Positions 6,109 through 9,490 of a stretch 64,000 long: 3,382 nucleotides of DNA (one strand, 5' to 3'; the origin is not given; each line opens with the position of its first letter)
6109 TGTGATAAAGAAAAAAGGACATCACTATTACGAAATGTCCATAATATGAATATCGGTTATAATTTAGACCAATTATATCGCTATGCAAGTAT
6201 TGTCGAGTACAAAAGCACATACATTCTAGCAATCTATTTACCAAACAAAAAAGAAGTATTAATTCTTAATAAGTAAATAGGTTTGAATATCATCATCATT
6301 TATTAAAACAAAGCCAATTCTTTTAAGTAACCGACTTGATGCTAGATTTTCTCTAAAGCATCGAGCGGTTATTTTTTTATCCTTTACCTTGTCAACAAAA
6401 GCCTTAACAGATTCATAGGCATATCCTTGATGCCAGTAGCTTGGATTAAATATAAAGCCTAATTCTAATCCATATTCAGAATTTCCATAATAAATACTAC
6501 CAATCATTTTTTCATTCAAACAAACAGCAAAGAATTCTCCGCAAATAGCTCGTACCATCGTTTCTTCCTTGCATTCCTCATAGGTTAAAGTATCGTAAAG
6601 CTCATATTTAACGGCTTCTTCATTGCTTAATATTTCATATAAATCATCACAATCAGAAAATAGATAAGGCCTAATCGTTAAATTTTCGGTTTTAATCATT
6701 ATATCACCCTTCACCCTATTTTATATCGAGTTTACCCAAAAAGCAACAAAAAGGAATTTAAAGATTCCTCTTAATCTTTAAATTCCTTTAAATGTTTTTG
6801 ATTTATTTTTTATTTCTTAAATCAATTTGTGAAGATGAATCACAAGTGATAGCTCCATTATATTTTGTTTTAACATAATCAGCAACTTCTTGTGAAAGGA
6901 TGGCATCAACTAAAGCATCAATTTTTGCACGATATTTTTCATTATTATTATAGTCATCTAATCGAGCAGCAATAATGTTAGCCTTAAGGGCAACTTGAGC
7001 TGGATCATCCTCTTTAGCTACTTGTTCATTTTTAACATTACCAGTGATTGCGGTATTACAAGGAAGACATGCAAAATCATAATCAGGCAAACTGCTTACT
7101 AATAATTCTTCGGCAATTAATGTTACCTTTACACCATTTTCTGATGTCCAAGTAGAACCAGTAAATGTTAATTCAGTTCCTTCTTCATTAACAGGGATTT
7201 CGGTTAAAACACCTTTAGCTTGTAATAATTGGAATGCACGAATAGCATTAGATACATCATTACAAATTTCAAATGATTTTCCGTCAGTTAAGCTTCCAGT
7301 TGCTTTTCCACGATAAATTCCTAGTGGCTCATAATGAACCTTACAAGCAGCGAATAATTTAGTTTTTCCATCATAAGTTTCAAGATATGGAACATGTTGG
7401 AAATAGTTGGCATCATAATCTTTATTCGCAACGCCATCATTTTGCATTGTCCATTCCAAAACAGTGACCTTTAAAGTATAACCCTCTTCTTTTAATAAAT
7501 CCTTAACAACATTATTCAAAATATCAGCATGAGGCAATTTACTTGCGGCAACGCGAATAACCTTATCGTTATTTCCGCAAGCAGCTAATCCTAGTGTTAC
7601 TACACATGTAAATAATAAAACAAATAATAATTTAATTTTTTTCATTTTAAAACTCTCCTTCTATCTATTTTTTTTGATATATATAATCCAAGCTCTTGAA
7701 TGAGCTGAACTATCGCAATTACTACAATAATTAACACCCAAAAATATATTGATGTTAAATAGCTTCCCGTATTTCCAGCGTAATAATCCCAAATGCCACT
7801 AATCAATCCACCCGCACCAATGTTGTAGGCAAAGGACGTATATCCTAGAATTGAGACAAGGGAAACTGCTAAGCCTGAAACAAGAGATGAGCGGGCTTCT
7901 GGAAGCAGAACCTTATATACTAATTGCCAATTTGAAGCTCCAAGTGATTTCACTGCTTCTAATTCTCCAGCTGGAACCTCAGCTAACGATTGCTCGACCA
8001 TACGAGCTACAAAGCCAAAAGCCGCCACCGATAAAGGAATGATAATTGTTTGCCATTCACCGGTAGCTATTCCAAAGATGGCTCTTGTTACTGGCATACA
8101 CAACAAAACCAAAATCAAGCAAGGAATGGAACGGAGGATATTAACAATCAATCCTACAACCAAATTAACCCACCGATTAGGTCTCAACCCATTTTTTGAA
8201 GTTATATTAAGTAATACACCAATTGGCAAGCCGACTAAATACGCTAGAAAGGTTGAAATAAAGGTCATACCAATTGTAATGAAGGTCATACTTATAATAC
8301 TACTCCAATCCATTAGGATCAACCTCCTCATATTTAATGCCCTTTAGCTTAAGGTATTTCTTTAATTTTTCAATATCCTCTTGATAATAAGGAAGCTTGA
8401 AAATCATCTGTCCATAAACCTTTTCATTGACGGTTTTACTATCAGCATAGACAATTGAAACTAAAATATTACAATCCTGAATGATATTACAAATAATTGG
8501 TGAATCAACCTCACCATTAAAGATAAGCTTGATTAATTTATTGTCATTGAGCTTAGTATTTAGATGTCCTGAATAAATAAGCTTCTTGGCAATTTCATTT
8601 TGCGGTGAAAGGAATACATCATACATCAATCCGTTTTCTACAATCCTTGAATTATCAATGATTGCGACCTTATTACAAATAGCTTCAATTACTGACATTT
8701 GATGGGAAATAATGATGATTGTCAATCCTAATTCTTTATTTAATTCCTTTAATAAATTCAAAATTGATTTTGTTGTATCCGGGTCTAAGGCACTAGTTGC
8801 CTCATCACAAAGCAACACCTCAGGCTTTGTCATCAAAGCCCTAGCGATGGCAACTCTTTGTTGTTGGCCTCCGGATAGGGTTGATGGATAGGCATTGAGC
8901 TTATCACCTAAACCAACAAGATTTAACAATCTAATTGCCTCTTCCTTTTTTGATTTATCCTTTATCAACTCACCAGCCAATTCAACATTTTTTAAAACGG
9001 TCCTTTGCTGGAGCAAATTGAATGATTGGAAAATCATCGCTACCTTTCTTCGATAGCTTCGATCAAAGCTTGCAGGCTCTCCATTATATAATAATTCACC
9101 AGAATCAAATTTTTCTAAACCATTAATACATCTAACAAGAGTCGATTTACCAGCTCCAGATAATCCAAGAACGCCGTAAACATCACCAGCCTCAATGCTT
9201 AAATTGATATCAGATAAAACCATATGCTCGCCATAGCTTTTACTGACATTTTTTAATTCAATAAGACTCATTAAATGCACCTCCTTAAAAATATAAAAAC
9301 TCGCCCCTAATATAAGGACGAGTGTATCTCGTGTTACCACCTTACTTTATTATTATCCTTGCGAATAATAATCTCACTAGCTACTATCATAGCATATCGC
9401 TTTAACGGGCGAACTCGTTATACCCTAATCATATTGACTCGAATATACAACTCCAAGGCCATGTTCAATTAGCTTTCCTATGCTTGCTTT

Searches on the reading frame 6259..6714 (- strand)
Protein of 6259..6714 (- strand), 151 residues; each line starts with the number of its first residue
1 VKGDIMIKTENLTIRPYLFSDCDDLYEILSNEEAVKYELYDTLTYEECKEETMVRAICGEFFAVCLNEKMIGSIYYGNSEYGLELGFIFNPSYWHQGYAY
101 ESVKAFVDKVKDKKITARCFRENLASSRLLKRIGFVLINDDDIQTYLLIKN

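Call 83: search_protein_families(library=pfam, max_evalue=1e-8, proteins=[window:6259-6714:-])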
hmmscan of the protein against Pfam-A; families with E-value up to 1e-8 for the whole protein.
window:6259-6714:- (151 aa): 1 family
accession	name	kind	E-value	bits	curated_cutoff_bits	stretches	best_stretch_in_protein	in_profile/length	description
PF13302.13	Acetyltransf_3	-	6.4e-20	72.7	25.4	1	12-136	2-138/138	Acetyltransferase (GNAT) domain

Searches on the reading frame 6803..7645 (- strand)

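Call 83: search_protein_families(library=pfam, max_evalue=1e-8, proteins=[window:6803-7645:-])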
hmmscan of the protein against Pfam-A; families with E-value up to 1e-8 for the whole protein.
window:6803-7645:- (280 aa): 1 family
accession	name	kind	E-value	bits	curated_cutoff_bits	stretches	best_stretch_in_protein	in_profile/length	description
PF03180.19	Lipoprotein_9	-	1.8e-33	116.2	27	1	30-266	1-232/236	NlpA lipoprotein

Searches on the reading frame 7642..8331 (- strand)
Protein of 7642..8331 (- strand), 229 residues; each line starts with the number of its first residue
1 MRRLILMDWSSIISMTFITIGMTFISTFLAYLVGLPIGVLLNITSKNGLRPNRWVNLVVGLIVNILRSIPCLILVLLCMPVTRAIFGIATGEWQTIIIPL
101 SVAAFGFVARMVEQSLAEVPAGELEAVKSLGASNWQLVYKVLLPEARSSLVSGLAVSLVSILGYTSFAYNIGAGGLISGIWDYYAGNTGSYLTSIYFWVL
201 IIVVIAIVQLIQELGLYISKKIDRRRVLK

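Call 83: search_protein_families(library=pfam, max_evalue=1e-8, proteins=[window:7642-8331:-])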
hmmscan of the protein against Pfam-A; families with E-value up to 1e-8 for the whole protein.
window:7642-8331:- (229 aa): 1 family
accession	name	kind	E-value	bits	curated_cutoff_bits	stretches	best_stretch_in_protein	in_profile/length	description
PF00528.27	BPD_transp_1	-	2e-22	80.2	26.4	1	34-211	1-178/184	Binding-protein-dependent transport system inner membrane component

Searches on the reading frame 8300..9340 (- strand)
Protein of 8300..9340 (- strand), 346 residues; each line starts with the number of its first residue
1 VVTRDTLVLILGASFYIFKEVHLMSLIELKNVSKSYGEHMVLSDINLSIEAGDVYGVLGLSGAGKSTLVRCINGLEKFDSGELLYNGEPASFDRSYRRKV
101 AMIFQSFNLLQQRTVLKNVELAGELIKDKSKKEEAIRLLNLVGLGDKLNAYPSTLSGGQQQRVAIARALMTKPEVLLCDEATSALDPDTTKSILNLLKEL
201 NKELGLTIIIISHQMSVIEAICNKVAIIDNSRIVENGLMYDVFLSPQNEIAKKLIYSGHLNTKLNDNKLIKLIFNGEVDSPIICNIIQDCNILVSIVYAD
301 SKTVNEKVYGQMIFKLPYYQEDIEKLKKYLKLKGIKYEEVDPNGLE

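Call 84: search_protein_families(library=pfam, max_evalue=1e-8, proteins=[window:8300-9340:-])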
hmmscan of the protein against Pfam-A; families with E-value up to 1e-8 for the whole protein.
window:8300-9340:- (346 aa): 2 families
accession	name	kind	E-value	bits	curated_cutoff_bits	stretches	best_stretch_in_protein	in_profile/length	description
PF00005.33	ABC_tran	-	3.9e-36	125.1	25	1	42-183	1-137/137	ABC transporter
PF09383.16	NIL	-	6.2e-14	52.1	24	1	268-339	1-73/73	NIL domain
